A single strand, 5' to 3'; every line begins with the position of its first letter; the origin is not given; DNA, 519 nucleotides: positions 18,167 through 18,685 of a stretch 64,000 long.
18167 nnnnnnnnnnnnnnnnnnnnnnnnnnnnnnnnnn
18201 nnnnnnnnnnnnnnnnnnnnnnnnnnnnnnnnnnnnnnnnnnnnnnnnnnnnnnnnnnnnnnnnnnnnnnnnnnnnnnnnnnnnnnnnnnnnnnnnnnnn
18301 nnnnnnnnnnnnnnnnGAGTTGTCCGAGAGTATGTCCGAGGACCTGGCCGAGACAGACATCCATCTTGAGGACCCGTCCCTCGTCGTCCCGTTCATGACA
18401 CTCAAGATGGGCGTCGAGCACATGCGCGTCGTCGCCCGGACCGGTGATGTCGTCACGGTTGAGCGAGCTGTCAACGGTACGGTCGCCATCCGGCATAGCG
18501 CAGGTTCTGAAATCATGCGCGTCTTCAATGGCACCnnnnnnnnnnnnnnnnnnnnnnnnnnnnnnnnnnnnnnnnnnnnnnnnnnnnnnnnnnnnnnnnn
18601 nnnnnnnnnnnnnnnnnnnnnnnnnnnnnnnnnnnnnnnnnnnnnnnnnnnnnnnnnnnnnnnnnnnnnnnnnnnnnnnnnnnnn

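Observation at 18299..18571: Extra beta-rich domain inserted in cytochrome c oxidase subunit II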

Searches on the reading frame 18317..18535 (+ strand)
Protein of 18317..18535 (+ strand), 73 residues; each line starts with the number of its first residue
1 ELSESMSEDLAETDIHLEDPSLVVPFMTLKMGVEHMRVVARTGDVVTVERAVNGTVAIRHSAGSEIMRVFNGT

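Call 17: search_dna_similar(query=window:18317-18535:+, collection=phages, mode=protein, max_evalue=1, max_rows=30)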
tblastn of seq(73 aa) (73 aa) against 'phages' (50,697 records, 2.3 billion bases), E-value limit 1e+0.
Records with a match: 22; places in all: 22; records where one place covers at least 80% of the query: 7.
Best place of each record, by identity: <60% 22.
By first word of the organism name: Rhodobacter 6; Serratia 5; Synechococcus 4; Burkholderia 3; Streptomyces 2; Cronobacter 1; Brevibacillus 1.
By host as written in the record: Rhodobacter capsulatus YW1 6; Serratia marcescens 4; - 2; Synechococcus sp. MW02 2; Burkholderia cenocepacia 2; Cronobacter dublinensis NCTC 9844 1; Synechococcus sp. WH7803 1; Synechococcus sp. WH 7803 1; and 3 more.
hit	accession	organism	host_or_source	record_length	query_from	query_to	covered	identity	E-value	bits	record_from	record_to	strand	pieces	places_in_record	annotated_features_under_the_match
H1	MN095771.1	Serratia phage Muldoon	Serratia marcescens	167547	4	70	92%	37.3%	2e-2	37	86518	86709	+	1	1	baseplate tail fiber connector protein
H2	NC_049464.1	Serratia phage Muldoon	Serratia marcescens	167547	4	70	92%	37.3%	2e-2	37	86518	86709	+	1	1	baseplate wedge subunit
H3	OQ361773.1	Cronobacter phage vB_Cdu_VP8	Cronobacter dublinensis NCTC 9844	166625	4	70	92%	37.3%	3e-2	37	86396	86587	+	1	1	baseplate wedge subunit and tail pin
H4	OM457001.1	Serratia phage SP1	sewage water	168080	4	70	92%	35.8%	1e-1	35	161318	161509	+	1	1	baseplate tail fiber connector protein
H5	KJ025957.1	Serratia phage PS2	Serratia marcescens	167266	4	72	95%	33.3%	3e-1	34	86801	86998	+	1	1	baseplate wedge subunit and tail pin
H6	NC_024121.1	Serratia phage PS2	Serratia marcescens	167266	4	72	95%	33.3%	3e-1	34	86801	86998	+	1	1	baseplate wedge subunit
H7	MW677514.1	Rhodobacter phage RcHartney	Rhodobacter capsulatus YW1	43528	21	67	64%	44.7%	3e-2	37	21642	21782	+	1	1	26: minor tail protein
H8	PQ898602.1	Synechococcus phage S-SCSM2R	Synechococcus sp. WH7803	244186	5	66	85%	32.8%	3e-1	34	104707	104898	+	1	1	tail sheath stabilizer and completion protein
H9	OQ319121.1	Synechococcus phage S-BM3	Synechococcus sp. WH 7803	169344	29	72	60%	45.5%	6e-2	35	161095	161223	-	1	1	hypothetical protein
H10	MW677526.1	Rhodobacter phage RcThunderbird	Rhodobacter capsulatus YW1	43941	21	67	64%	42.6%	7e-2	35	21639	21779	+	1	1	26: minor tail protein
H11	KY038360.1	Brevibacillus phage MRSA107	sputum specimen in the respiratory ...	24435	32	66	48%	51.4%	2e-2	37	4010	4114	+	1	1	record has no annotation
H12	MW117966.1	Synechococcus phage S-H9-1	Synechococcus sp. MW02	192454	13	60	66%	37.5%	4e-1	33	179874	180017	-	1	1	structural protein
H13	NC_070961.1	Synechococcus phage S-H9-1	Synechococcus sp. MW02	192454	13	60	66%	37.5%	4e-1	33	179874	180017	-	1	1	virion structural protein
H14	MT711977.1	Streptomyces phage Dagobah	Streptomyces coelicolor M600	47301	15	67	73%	34.0%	5e-3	39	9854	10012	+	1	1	hypothetical protein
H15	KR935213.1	Rhodobacter phage RcTitan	Rhodobacter capsulatus YW1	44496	29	67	53%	43.6%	1e-1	35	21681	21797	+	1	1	tail protein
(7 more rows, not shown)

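Call 23: predict_structure(alignment_id=A2)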
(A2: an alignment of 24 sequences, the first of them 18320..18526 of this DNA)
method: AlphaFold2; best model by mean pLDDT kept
length: 69 residues; sequences in the alignment: 24
mean_pLDDT: 85.0   pTM: 0.71
mean pLDDT of the five models: 85.0, 81.3, 74.0, 63.7, 60.4
residues with pLDDT >= 90: 28; 70-90: 33; 50-70: 8; < 50: 0
segments of 3 or more residues with pLDDT < 50: none
pLDDT, mean of each block of 10 residues (from residue 1): 65 86 90 92 91 88 81
secondary structure, 60 per line:
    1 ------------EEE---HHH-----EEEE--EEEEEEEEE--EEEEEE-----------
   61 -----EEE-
elements in order: E13-15 E27-30 E33-41 E44-49 E66-68
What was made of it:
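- On Small beta-barrel repeat module of phage tail/fibre proteins and giant surface proteins (no Pfam or NCBIfam model found): Model at pLDDT 85 (call 23).
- The isolated module still folds, with pLDDT 85 (call 23).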

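Call 24: search_protein_representatives(alignment_id=A2)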
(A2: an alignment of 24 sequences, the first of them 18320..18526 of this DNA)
Query: 24 sequences, 69 profile positions. Proteins with E-value up to 0.001 (for the whole library): 3350; up to 1e-10: 483; up to 1e-30: 50. The best 150 are listed.
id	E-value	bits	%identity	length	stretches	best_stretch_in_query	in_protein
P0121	5.9e-94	324.0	-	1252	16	13-67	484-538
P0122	3.9e-88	305.4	-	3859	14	10-66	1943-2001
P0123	4.2e-87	302.1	-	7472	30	23-64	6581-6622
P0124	3.7e-73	257.4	-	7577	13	15-67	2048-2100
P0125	4.9e-72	253.8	-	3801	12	26-66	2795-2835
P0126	1.8e-71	252.0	-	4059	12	10-67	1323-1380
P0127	1.9e-69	245.5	-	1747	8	9-69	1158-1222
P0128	3.3e-68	241.6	-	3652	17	6-67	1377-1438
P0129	2.2e-61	219.7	-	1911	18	29-67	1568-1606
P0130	1.0e-60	217.6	-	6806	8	9-68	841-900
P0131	1.1e-60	217.5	-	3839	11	10-68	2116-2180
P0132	8.9e-58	208.2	-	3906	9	13-69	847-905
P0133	2.2e-56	203.7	-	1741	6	9-68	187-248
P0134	2.8e-54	197.0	-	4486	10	9-66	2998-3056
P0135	3.0e-50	184.0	-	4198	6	10-68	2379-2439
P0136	1.6e-49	181.7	-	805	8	12-66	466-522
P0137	1.1e-46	172.6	-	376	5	9-67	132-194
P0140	2.0e-46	171.8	-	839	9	22-66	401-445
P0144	3.0e-44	164.8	-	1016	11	26-68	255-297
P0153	7.6e-40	150.7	-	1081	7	6-66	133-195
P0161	2.5e-34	133.0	-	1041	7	11-65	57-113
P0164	6.8e-34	131.6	-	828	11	24-67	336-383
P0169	2.6e-32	126.6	-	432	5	11-68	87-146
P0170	8.5e-32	124.9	-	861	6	9-67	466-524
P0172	1.7e-30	120.7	-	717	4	28-66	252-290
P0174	4.8e-30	119.3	-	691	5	8-69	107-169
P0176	1.1e-29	118.1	-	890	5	12-67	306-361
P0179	1.5e-28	114.5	-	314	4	9-67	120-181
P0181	8.0e-28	112.2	-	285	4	11-67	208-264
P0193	3.4e-26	107.0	-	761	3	9-67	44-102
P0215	2.5e-22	94.6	-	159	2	8-67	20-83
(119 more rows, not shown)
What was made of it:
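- On Small beta-barrel repeat module of phage tail/fibre proteins and giant surface proteins (no Pfam or NCBIfam model found): Insert profile to family: 3350 clusters (call 24).
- The insert profile finds 3350 clusters at E<=1e-3 and 483 at E<=1e-10, with up to 30 copies per protein (call 24).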

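Call 25: search_protein_families(library=pfam, proteins=[P0121, P0137, P0136, P0215, P0181, P0179, P0169, P0133], max_evalue=0.01)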
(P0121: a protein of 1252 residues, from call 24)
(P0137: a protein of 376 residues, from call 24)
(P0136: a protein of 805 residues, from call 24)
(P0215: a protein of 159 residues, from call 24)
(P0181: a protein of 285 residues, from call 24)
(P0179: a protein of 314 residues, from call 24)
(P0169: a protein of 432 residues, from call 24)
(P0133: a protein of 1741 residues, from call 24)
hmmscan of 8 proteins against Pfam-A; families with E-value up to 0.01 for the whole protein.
P0121 (1252 aa): 0 families

P0137 (376 aa): 1 family
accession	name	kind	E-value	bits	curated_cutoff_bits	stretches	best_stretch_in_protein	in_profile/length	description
PF01957.25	NfeD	-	0.00037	21.1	29.1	0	307-319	44-56/57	NfeD-like C-terminal, partner-binding domain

P0136 (805 aa): 0 families

P0215 (159 aa): 1 family
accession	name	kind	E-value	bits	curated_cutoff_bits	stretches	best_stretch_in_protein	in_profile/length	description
PF01957.25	NfeD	-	0.0042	17.7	29.1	0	53-66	44-57/57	NfeD-like C-terminal, partner-binding domain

P0181 (285 aa): 2 families
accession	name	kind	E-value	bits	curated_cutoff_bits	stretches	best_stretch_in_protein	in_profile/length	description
PF19769.4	CPxCG_zf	-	0.00025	21.3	27.2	0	124-252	54-171/183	CPxCG-related zinc finger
PF01957.25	NfeD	-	0.0032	18.1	29.1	0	71-91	37-57/57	NfeD-like C-terminal, partner-binding domain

P0179 (314 aa): 0 families

P0169 (432 aa): 1 family
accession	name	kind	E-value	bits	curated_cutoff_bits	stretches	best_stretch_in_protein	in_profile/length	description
PF13753.12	SWM_repeat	-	0.0078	16.9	27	0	9-50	19-64/86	Putative flagellar system-associated repeat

P0133 (1741 aa): 0 families

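Call 28: fold_search(model_id=the predicted structure, library=pdb)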
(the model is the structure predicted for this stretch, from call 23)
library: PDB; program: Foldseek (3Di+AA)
matches with E <= 10: 1043; with E <= 0.001: 0
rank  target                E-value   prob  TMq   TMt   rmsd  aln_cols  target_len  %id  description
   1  1e0t_A                9.7e-02  1.00  0.57  0.10   3.2        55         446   18  R292D mutant of E. coli pyruvate kinase (released 2000-04-11)
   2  9avj_A                1.5e-01  0.99  0.65  0.11   3.8        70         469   11  PS3 F1 ATPase Wild type (released 2024-10-30)
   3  7p2y_F                1.5e-01  0.98  0.57  0.10   3.9        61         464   18  F1Fo-ATP synthase from Acinetobacter baumannii (state 1) (released 2022-02-02)
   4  8edq_A                1.5e-01  0.98  0.50  0.08   3.3        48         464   19  E. coli pyruvate kinase (PykF) I264F (released 2022-11-16)
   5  6njo_A                1.5e-01  0.91  0.51  0.11   4.8        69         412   16  Structure of the assembled ATPase EscN from the enteropathogenic E. coli (EPEC) type III secretion system (released 2019-02-20)
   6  8rk3_b                1.6e-01  1.00  0.74  0.08   2.5        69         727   20  Bacteriophage JBD30 baseplate - composite structure (released 2024-08-14)
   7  1pky_A                2.0e-01  0.98  0.55  0.09   3.4        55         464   18  PYRUVATE KINASE FROM E. COLI IN THE T-STATE (released 1995-12-07)
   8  8eds_B                2.0e-01  0.98  0.55  0.09   3.3        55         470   18  Escherichia coli pyruvate kinase (PykF) P70Q (released 2022-11-16)
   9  6foc_E                2.0e-01  0.97  0.55  0.10   4.0        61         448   18  F1-ATPase from Mycobacterium smegmatis (released 2019-01-23)
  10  6foc_D                2.0e-01  0.97  0.55  0.10   4.0        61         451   18  F1-ATPase from Mycobacterium smegmatis (released 2019-01-23)
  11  7khr_C                2.0e-01  0.95  0.48  0.06   4.2        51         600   16  Cryo-EM structure of bafilomycin A1-bound intact V-ATPase from bovine brain (released 2021-03-17)
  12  4fxj_D                2.1e-01  0.95  0.54  0.09   5.5        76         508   10  Structure of M2 pyruvate kinase in complex with phenylalanine (released 2013-03-27)
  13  9in6_M                2.2e-01  1.00  0.78  0.15   3.1        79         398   19  Capsid of Vibrio cholerae phage mature VP1 (released 2024-08-14)
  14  8vjh_A                2.2e-01  0.99  0.73  0.08   3.0        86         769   24  Cryo-EM of tail-tip of bacteriophage Chi (released 2024-10-02)
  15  5dn6_C                2.2e-01  0.99  0.64  0.11   3.8        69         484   14  ATP synthase from Paracoccus denitrificans (released 2015-10-28)
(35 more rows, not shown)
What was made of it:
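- Its chains are among the best fold matches at TMq 0.74 (call 28).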

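Call 29: search_solved_structures(query=A2, max_evalue=10, show_alignments=5)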
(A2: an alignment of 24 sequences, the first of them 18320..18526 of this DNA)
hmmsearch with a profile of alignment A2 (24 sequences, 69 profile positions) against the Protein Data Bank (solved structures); distinct sequences matched with E-value up to 10: 6.
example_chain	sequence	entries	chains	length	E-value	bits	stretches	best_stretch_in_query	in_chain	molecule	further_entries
8vjh_A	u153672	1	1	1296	2.6e-08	36.8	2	29-64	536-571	Minor tail protein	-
3bdq_A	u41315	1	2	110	0.31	14.1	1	12-49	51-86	Sterol carrier protein 2-like 2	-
2qzt_A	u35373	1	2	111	0.36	13.9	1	12-49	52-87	Sterol carrier protein 2-like 2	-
2nbm_A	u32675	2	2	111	0.4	13.8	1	12-49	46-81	Sterol carrier protein 2-like 2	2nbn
1gm6_A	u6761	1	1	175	0.61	13.2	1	22-54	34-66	SALIVARY LIPOCALIN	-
8rk3_o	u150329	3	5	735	1.1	12.4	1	31-66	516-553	Tip attachment protein J domain-containing protein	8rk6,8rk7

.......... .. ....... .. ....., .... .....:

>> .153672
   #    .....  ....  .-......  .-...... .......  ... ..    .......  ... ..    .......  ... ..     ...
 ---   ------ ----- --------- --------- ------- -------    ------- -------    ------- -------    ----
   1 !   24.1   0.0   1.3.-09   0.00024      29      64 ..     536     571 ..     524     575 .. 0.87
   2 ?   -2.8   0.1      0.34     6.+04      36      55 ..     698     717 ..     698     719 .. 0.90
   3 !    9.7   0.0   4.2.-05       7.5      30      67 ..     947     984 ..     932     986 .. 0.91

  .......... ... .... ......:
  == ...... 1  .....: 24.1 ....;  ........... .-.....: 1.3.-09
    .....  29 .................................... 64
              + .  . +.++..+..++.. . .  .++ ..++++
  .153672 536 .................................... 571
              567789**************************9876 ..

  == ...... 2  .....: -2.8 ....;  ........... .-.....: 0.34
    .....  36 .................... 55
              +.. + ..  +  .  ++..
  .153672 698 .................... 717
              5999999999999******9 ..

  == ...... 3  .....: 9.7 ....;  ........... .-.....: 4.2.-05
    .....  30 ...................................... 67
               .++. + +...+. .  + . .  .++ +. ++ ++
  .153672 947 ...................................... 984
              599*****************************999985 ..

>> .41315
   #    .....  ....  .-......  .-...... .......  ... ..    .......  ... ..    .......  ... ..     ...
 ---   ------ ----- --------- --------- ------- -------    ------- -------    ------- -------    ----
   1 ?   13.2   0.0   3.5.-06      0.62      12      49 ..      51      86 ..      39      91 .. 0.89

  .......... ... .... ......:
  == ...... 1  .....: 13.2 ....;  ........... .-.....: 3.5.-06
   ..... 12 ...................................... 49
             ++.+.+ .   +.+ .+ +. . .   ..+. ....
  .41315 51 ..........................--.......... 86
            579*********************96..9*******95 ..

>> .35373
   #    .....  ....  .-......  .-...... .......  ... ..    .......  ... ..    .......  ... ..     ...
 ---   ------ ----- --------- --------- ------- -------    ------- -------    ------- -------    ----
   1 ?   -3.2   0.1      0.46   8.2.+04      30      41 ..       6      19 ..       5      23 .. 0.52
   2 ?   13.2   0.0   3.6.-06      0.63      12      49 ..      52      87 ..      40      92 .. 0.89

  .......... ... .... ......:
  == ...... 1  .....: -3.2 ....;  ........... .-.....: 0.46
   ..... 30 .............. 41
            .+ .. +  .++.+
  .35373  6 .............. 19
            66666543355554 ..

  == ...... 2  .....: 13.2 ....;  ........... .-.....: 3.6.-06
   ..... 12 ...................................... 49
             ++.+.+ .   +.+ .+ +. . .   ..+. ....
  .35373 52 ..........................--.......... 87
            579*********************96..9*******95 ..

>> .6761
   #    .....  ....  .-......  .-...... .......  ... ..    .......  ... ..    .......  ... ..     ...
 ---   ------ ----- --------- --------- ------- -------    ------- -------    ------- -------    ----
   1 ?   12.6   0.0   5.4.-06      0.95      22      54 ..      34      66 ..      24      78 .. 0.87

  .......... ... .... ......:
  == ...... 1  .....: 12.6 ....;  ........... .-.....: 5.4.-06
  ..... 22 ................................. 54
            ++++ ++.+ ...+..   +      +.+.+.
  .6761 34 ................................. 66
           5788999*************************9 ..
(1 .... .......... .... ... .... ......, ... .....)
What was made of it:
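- On Actinobacterial aa3 CtaC (NF050117) insertion: The insert profile finds no CtaC chain in the PDB (call 29).
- Closest known: Phage tail-tip and hub proteins: phage Chi minor tail protein. Same: Same module by sequence profile (Chi residues 536-571 and 947-984, E 2.6e-8, call 29) and by fold (TMq 0.73-0.74, call 28).
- The solved phage Chi minor tail protein matches at E 2.6e-8 (call 29). There is no sequence similarity to the actinobacterial insertion (call 29 finds no CtaC).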

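Call 32: fold_search(model_id=the predicted structure, library=viral)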
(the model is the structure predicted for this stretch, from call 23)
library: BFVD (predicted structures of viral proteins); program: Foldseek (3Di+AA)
matches with E <= 10: 824; with E <= 0.001: 3
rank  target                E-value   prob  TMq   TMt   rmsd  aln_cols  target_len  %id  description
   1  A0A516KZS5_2          2.1e-04  1.00  0.84  0.08   1.4        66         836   24  (no name in the UniProt tables at hand)
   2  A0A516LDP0            6.9e-04  1.00  0.86  0.16   2.0        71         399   18  (no name in the UniProt tables at hand)
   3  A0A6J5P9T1            8.7e-04  1.00  0.81  0.45   1.0        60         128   32  Uncharacterized protein [uncultured Caudovirales phage]
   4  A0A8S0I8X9            1.0e-03  1.00  0.84  0.12   2.4        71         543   22  (no name in the UniProt tables at hand)
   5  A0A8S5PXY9            1.4e-03  1.00  0.76  0.23   2.8        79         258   29  Tail fiber protein [Podoviridae sp. ctIlO27]
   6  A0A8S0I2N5            1.9e-03  1.00  0.80  0.32   1.7        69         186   25  (no name in the UniProt tables at hand)
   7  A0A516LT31            2.0e-03  1.00  0.79  0.07   1.0        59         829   29  (no name in the UniProt tables at hand)
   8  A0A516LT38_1          2.2e-03  1.00  0.85  0.05   0.9        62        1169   18  (no name in the UniProt tables at hand)
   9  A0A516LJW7            2.2e-03  1.00  0.80  0.14   1.1        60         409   20  (no name in the UniProt tables at hand)
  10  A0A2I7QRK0            2.7e-03  1.00  0.82  0.16   2.3        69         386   25  (no name in the UniProt tables at hand)
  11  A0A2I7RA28            2.7e-03  1.00  0.78  0.07   4.0        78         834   20  (no name in the UniProt tables at hand)
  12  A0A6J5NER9            3.8e-03  1.00  0.74  0.15   3.6        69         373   19  Major capsid protein [uncultured Caudovirales phage]
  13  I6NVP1                3.8e-03  1.00  0.75  0.18   2.7        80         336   26  Tail fiber protein [Burkholderia phage DC1]
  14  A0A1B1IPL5            4.0e-03  1.00  0.83  0.06   1.7        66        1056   26  (no name in the UniProt tables at hand)
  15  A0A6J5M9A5            4.3e-03  1.00  0.79  0.08   1.4        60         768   23  Uncharacterized protein [uncultured Caudovirales phage]
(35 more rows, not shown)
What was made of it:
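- On Small beta-barrel repeat module of phage tail/fibre proteins and giant surface proteins (no Pfam or NCBIfam model found): BFVD gives three hits at E<1e-3, with TMq 0.8-0.86 (call 32).
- BFVD tail-fibre models match at TM 0.8-0.86 and rmsd 1-2 A (call 32).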

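Call 36: search_protein_families(library=pfam, proteins=[P0140, P0144, P0153, P0161, P0164, P0170, P0172, P0174, P0176, P0193], max_evalue=0.0001)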
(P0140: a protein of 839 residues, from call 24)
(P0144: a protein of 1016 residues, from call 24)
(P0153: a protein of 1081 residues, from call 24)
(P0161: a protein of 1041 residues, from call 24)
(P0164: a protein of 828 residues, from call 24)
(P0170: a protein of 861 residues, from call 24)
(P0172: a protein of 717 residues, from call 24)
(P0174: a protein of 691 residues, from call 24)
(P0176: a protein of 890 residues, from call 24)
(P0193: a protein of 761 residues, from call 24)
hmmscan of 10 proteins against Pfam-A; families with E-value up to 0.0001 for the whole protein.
P0140 (839 aa): 0 families

P0144 (1016 aa): 0 families

P0153 (1081 aa): 0 families

P0161 (1041 aa): 0 families

P0164 (828 aa): 3 families
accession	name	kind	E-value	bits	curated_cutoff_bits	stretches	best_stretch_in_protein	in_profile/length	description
PF25274.1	MJ0548_C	-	1.2e-06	29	27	0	458-493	51-85/97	Connectase MJ0548-like, C-terminal domain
PF03829.18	PTSIIA_gutA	-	5.9e-05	23.4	25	0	333-355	47-69/113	PTS system glucitol/sorbitol-specific IIA component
PF20148.4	DUF6531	-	6.8e-05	23.6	24.1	0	227-249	21-43/74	Domain of unknown function (DUF6531)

P0170 (861 aa): 0 families

P0172 (717 aa): 1 family
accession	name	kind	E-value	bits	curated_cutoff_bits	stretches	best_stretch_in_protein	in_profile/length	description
PF09134.16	Invasin_D3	-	1e-12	48.8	33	1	522-589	3-73/98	Invasin, domain 3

P0174 (691 aa): 0 families

P0176 (890 aa): 2 families
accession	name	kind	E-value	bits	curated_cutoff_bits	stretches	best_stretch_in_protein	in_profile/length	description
PF25274.1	MJ0548_C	-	8.2e-12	45.7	27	0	653-682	60-89/97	Connectase MJ0548-like, C-terminal domain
PF13400.11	Tad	-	3.5e-10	40.5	22.3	1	22-67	1-45/47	Putative Flp pilus-assembly TadE/G-like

P0193 (761 aa): 1 family
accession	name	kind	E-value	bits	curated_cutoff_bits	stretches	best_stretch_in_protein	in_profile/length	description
PF13884.11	Peptidase_S74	-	2.6e-10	40.8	22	1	644-713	1-58/58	Chaperone of endosialidase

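Call 41: list_cluster_members(proteins=[P0121, P0127, P0133, P0137, P0215, P0181, P0193, P0176, P0172, P0169])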
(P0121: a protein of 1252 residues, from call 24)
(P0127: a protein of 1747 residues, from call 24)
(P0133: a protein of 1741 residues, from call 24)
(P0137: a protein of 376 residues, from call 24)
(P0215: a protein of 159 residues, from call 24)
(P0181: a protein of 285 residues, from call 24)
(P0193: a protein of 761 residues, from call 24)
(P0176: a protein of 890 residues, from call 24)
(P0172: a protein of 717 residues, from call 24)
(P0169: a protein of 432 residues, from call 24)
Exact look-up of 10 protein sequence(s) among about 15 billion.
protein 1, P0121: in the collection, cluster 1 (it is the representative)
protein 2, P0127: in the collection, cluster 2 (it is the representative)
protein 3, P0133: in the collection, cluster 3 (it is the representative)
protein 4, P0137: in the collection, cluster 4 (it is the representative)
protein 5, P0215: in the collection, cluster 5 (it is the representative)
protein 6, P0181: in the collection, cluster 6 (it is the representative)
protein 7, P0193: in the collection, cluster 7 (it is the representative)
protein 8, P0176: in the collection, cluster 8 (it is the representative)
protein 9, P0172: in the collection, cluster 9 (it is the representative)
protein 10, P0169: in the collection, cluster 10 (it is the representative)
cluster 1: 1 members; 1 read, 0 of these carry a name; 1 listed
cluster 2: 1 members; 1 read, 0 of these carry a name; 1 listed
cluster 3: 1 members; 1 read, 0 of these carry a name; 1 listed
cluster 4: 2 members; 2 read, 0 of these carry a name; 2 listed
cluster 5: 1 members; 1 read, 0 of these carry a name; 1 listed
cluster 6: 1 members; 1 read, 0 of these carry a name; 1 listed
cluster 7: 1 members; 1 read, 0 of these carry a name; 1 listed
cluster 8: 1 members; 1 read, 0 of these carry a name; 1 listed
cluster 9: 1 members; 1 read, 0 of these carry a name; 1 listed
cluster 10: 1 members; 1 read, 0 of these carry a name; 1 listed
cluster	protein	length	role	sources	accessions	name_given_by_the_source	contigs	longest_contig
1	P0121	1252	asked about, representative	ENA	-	-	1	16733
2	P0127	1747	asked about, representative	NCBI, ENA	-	-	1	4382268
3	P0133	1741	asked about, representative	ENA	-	-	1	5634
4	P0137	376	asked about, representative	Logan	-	-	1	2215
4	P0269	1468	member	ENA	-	-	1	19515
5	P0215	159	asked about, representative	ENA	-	-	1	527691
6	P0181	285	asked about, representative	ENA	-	-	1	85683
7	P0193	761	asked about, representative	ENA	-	-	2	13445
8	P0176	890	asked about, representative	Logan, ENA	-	-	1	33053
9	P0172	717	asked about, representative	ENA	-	-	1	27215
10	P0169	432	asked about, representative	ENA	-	-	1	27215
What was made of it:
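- Tried and rejected: The cluster look-up for names of family members returned none (call 41).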
